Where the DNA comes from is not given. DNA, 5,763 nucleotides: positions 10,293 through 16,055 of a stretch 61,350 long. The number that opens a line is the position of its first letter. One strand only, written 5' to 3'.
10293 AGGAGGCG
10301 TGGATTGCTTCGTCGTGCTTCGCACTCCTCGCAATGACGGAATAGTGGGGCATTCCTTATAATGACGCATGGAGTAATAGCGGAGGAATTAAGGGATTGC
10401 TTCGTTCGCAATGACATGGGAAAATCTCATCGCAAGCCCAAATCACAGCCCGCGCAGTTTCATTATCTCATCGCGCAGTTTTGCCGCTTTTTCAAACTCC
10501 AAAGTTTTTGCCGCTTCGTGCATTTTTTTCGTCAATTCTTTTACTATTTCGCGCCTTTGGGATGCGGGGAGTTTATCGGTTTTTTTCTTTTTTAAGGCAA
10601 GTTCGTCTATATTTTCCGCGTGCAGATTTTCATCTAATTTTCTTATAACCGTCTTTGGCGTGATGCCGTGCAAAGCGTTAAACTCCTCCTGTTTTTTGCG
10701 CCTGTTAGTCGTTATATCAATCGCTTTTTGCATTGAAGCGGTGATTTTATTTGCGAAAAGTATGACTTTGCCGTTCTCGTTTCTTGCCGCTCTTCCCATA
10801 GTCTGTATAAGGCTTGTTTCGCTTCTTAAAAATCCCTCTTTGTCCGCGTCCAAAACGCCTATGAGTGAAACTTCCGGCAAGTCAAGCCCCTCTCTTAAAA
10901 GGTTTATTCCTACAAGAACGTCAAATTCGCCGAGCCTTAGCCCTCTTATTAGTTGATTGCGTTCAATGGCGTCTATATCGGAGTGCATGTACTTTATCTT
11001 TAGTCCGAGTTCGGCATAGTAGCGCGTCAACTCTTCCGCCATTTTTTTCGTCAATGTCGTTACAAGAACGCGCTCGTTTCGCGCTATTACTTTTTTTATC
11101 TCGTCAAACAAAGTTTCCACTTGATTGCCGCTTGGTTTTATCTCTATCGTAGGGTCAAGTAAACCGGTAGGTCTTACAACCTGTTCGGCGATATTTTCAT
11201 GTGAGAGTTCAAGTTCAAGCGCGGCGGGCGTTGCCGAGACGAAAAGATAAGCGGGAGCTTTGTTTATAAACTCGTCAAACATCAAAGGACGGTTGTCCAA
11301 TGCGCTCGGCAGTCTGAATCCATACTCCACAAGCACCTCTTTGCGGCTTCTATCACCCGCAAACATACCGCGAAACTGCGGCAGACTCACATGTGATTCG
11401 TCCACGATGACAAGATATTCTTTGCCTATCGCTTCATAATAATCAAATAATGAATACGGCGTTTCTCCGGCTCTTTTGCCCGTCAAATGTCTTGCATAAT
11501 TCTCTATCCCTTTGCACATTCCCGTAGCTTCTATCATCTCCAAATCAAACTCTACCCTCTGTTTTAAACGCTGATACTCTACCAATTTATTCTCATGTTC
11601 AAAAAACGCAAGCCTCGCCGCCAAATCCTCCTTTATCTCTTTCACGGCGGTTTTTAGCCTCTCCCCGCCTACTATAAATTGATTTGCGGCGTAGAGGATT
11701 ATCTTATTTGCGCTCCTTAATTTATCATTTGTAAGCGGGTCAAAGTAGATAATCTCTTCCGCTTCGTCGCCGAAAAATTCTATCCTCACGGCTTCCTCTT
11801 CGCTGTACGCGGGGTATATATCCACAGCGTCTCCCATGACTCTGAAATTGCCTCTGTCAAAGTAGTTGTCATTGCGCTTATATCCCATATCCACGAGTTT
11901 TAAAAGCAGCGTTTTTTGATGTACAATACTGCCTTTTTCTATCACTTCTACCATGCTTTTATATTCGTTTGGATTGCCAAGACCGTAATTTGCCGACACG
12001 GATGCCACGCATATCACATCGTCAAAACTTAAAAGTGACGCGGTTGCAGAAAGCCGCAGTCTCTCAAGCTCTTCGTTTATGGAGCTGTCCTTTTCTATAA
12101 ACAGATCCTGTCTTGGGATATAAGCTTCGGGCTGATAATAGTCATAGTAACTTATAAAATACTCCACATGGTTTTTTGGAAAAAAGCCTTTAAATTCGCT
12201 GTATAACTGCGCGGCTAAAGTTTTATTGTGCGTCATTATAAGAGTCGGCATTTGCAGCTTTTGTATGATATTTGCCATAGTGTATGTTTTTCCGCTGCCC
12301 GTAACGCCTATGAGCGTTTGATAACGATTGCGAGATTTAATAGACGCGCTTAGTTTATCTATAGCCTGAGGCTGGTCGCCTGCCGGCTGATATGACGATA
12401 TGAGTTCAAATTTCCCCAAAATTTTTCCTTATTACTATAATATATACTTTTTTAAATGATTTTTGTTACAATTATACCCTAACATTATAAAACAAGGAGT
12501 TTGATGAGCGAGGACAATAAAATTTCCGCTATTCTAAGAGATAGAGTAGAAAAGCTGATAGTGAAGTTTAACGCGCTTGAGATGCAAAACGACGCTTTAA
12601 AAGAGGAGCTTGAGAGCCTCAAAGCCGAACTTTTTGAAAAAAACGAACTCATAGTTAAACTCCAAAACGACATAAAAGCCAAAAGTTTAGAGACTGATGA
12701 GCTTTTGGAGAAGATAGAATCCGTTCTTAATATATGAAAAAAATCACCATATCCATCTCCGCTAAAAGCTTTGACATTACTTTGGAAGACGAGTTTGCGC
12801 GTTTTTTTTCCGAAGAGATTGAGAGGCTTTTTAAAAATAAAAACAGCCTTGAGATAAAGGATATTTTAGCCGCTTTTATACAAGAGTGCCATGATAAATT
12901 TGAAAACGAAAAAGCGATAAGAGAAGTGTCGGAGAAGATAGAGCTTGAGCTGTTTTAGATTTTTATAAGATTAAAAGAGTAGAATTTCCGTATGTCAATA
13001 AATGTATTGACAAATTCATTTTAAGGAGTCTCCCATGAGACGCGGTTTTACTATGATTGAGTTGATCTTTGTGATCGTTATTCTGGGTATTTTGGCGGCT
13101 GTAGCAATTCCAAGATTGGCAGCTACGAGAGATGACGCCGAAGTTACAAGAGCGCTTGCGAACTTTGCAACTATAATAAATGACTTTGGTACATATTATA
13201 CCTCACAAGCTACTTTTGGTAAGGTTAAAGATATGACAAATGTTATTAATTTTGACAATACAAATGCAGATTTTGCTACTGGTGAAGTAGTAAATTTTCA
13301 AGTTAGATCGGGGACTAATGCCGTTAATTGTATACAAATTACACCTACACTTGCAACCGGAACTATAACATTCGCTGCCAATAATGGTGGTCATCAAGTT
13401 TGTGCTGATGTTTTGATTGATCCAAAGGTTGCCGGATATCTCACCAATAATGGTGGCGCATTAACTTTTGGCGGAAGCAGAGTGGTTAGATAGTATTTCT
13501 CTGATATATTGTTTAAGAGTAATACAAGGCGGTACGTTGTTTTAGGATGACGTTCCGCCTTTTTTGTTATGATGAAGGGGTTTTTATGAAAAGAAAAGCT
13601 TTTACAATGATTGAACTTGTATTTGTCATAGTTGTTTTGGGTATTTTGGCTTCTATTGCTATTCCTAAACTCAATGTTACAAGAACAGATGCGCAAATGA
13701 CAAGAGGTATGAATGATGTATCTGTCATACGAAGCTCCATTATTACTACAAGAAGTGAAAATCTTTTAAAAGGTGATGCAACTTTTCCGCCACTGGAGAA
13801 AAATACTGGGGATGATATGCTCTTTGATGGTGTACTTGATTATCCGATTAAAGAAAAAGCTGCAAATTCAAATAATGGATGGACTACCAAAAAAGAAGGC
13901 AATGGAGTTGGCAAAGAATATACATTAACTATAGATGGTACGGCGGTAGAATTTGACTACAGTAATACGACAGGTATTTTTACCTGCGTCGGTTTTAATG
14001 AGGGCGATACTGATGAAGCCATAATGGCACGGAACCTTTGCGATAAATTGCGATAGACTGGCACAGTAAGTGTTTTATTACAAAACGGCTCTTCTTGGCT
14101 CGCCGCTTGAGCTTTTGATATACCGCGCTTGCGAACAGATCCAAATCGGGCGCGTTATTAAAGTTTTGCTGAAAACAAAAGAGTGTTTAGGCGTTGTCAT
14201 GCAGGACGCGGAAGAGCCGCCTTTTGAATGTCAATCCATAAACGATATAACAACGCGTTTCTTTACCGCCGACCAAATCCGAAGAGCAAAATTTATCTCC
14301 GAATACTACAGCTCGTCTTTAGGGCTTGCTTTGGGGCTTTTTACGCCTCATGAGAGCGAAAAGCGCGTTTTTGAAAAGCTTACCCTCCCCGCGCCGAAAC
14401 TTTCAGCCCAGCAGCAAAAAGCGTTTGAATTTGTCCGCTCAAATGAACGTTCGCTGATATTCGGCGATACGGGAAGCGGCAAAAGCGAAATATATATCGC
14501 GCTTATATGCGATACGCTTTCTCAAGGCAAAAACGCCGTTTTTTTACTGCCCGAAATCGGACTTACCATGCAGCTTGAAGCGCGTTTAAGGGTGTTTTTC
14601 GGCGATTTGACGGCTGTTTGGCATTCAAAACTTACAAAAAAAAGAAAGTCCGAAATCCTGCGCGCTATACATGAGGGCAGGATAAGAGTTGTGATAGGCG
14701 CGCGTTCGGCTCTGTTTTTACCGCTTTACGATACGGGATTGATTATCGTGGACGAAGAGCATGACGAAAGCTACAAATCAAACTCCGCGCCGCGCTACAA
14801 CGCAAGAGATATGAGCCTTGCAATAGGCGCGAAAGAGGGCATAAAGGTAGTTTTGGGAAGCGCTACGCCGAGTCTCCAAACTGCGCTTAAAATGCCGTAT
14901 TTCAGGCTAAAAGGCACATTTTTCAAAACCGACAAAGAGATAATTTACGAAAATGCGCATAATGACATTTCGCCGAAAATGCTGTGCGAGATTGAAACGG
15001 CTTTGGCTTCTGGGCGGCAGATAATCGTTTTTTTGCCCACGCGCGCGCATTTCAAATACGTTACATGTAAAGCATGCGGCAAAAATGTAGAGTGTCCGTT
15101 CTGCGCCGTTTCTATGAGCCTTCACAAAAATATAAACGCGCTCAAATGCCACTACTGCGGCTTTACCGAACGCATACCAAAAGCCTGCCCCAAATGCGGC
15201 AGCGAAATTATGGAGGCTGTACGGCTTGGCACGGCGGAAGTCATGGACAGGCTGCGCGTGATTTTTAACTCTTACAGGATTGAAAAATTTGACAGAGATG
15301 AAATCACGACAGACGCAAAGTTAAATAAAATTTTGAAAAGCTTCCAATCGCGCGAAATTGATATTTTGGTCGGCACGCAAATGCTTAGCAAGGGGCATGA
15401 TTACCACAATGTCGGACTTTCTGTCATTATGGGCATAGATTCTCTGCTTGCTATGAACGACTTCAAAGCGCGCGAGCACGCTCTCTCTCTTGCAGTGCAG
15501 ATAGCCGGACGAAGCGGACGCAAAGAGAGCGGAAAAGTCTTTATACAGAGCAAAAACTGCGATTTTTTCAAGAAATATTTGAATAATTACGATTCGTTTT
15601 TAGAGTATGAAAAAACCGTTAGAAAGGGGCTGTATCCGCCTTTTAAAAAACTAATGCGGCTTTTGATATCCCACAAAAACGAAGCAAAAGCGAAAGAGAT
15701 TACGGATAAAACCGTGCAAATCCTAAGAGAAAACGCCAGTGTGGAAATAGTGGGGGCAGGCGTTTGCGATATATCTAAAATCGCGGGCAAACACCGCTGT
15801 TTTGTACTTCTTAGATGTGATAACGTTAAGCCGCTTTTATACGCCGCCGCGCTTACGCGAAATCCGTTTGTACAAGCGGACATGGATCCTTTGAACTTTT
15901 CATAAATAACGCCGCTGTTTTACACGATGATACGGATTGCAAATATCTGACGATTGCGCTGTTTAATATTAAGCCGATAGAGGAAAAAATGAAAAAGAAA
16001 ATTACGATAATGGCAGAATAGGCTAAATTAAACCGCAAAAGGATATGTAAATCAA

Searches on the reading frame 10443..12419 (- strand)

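Call 111: search_protein_families(library=pfam, proteins=[window:10443-12419:-], max_evalue=0.00001)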
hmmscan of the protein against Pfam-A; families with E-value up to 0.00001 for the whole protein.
window:10443-12419:- (658 aa): 5 families
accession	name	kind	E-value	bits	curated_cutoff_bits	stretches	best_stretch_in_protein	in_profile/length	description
PF17757.6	UvrB_inter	-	3e-28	98.2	22.9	1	160-248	3-91/91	UvrB interaction domain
PF00271.37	Helicase_C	-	9.1e-20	71.4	23.5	1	439-547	4-109/110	Helicase conserved C-terminal domain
PF12344.14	UvrB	-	2.8e-18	65.9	27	1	554-595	1-42/43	Ultra-violet resistance protein B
PF04851.21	ResIII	-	2.2e-13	50.9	22.5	1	13-91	5-84/164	Type III restriction enzyme, res subunit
PF02151.25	UVR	-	3.6e-12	46.1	21.5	1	624-656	2-34/36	UvrB/uvrC motif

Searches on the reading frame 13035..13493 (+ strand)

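Call 111: search_protein_families(library=pfam, proteins=[window:13035-13493:+], max_evalue=0.00001)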
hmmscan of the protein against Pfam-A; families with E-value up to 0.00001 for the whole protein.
window:13035-13493:+ (152 aa): 1 family
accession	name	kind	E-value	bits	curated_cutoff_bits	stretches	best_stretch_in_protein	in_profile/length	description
PF07963.17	N_methyl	-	1.3e-06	28.2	21.2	1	2-25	4-27/27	Prokaryotic N-terminal methylation motif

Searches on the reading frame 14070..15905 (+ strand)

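Call 112: search_protein_families(library=pfam, proteins=[window:14070-15905:+], max_evalue=0.00001)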
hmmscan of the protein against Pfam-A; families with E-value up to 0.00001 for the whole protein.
window:14070-15905:+ (611 aa): 6 families
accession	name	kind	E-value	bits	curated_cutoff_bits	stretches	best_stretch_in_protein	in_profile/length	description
PF00270.35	DEAD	-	8.3e-19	68.4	26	1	114-271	3-163/167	DEAD/DEAH box helicase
PF18319.7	Zn_ribbon_PriA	-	3.5e-12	46.5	26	1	342-368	1-27/27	PriA DNA helicase Cys-rich region (CRR) domain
PF04851.21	ResIII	-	1.8e-10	41.4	22.5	1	113-242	6-142/164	Type III restriction enzyme, res subunit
PF18074.6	PriA_C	-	3.2e-10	41.1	26.9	1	524-594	1-74/95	Primosomal protein N C-terminal domain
PF00271.37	Helicase_C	-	3.6e-10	40.5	23.5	1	402-485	40-109/110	Helicase conserved C-terminal domain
PF17764.6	PriA_3primeBD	-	6.8e-07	29.5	22.7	1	19-93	15-96/96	3'DNA-binding domain (3'BD)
